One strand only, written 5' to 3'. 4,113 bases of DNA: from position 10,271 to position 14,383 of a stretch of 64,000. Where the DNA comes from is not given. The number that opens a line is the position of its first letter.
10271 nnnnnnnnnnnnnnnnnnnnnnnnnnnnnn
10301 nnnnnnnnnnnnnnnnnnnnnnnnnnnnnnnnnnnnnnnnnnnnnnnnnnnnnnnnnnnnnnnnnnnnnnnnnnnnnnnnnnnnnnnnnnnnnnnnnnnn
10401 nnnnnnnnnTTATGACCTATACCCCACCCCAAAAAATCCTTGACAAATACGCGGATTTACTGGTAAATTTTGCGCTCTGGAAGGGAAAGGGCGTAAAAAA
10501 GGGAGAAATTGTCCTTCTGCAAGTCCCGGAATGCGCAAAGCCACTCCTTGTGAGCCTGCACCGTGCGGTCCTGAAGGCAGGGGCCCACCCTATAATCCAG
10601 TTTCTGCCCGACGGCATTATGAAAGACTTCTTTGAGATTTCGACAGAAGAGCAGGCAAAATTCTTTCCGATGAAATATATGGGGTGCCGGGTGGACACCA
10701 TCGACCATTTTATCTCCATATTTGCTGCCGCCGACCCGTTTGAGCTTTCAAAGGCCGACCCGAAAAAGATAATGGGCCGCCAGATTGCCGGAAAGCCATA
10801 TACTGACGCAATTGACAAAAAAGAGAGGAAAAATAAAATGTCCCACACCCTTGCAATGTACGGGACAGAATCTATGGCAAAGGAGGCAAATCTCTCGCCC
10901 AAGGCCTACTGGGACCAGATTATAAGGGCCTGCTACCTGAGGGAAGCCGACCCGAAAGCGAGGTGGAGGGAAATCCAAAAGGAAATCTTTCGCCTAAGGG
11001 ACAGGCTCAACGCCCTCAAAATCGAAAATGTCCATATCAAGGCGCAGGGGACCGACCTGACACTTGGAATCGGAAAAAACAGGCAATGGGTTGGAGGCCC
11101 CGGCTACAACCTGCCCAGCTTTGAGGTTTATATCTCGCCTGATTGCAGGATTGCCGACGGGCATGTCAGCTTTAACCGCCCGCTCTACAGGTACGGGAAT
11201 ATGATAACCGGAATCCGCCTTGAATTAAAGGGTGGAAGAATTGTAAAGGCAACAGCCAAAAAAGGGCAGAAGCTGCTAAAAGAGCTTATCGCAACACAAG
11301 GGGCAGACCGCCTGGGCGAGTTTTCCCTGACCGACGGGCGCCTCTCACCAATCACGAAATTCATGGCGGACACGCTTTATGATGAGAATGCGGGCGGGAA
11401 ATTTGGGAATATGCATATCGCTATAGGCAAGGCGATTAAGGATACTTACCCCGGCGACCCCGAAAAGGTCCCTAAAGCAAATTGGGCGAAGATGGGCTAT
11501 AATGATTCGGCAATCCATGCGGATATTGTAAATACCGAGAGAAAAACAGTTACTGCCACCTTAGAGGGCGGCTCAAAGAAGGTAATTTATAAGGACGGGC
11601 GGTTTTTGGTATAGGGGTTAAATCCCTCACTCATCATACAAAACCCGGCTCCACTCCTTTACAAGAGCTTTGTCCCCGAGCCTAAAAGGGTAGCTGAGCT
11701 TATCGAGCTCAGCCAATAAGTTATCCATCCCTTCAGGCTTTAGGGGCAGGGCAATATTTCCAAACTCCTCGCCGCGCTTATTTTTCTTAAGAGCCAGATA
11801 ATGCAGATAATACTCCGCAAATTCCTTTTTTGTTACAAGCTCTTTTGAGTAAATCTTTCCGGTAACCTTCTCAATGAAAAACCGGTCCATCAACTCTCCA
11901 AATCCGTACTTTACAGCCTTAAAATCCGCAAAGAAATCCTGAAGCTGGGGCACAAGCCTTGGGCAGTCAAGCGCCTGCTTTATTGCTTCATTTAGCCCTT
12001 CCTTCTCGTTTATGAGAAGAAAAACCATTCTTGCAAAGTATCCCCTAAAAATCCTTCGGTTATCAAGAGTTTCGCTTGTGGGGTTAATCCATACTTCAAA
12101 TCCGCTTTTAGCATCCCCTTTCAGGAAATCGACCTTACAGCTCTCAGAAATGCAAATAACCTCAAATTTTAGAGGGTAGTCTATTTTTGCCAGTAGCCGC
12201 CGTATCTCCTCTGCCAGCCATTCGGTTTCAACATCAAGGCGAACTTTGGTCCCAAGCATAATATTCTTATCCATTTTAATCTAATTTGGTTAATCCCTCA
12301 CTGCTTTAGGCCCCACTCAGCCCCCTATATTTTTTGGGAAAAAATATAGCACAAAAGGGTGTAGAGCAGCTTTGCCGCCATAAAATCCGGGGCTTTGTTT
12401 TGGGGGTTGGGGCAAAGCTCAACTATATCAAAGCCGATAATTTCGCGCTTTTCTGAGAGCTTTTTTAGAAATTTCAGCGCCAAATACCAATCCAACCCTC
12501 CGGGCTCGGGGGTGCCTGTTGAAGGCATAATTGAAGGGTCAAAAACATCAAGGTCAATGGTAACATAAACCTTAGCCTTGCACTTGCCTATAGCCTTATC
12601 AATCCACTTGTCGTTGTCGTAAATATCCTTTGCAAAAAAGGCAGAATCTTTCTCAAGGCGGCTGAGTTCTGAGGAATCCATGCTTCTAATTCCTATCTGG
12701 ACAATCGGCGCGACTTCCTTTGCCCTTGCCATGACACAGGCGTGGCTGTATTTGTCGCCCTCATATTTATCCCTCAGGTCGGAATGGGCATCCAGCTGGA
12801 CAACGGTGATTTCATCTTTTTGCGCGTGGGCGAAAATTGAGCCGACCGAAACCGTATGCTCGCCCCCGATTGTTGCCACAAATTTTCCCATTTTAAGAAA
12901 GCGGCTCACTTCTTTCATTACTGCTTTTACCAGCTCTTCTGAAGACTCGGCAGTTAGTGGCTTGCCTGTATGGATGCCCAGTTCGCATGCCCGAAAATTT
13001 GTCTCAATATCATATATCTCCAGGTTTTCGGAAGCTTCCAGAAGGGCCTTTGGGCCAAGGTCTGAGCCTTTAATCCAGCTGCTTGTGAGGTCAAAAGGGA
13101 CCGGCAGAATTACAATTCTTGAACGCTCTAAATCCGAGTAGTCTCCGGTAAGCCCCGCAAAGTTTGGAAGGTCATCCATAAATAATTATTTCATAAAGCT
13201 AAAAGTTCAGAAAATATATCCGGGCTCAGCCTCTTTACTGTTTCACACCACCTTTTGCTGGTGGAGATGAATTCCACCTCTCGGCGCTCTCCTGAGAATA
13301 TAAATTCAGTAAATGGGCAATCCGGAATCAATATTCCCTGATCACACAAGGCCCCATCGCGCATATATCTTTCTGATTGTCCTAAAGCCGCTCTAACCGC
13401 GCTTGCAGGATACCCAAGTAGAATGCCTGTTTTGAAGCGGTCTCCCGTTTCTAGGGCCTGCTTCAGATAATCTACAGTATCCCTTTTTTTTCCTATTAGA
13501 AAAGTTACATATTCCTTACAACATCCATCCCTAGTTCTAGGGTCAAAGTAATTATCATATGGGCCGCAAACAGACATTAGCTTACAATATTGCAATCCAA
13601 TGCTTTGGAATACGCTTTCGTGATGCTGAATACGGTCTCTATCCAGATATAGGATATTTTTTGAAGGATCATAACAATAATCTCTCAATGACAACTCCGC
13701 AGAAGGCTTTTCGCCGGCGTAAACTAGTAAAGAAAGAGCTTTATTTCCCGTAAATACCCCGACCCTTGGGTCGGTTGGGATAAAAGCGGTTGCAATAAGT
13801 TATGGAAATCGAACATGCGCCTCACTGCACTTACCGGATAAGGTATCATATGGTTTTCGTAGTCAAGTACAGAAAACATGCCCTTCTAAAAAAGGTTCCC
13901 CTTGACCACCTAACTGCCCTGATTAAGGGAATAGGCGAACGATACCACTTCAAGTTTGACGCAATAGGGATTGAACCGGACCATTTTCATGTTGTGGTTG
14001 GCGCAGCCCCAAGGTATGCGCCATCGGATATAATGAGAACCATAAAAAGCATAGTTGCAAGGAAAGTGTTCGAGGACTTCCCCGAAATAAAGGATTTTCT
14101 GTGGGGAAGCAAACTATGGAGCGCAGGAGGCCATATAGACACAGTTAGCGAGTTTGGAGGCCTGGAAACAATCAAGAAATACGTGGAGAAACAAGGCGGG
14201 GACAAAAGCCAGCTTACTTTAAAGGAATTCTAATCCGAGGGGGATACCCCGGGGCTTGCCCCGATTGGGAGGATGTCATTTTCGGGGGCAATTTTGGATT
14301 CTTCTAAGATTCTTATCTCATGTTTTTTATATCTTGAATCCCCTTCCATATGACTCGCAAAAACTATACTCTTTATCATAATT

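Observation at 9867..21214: A single family of structured introns of about 95 nt, inserted at four different tRNA positions across three genes, suggesting intron mobility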

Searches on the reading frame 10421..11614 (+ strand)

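Call 13: search_protein_families(library=pfam, proteins=[window:10421-11614:+])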
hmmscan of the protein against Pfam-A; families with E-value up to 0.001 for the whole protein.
window:10421-11614:+ (397 aa): 1 family
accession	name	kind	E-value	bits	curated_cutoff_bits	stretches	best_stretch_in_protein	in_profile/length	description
PF02073.20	Peptidase_M29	-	9.1e-96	321.6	27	1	5-395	3-406/406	Thermophilic metalloprotease (M29)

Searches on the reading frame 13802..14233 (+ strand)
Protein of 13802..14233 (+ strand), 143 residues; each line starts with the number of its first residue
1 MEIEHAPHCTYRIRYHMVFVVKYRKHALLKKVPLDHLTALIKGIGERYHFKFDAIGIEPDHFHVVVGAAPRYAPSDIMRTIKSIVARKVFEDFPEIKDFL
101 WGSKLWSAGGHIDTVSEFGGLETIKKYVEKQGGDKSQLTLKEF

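Call 13: search_protein_families(library=pfam, proteins=[window:13802-14233:+])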
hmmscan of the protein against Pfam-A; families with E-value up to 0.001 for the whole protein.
window:13802-14233:+ (143 aa): 1 family
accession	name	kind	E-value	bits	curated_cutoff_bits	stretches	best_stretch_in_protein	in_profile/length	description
PF01797.21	Y1_Tnp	-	9.2e-29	100.5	23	1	10-131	2-121/121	Transposase IS200 like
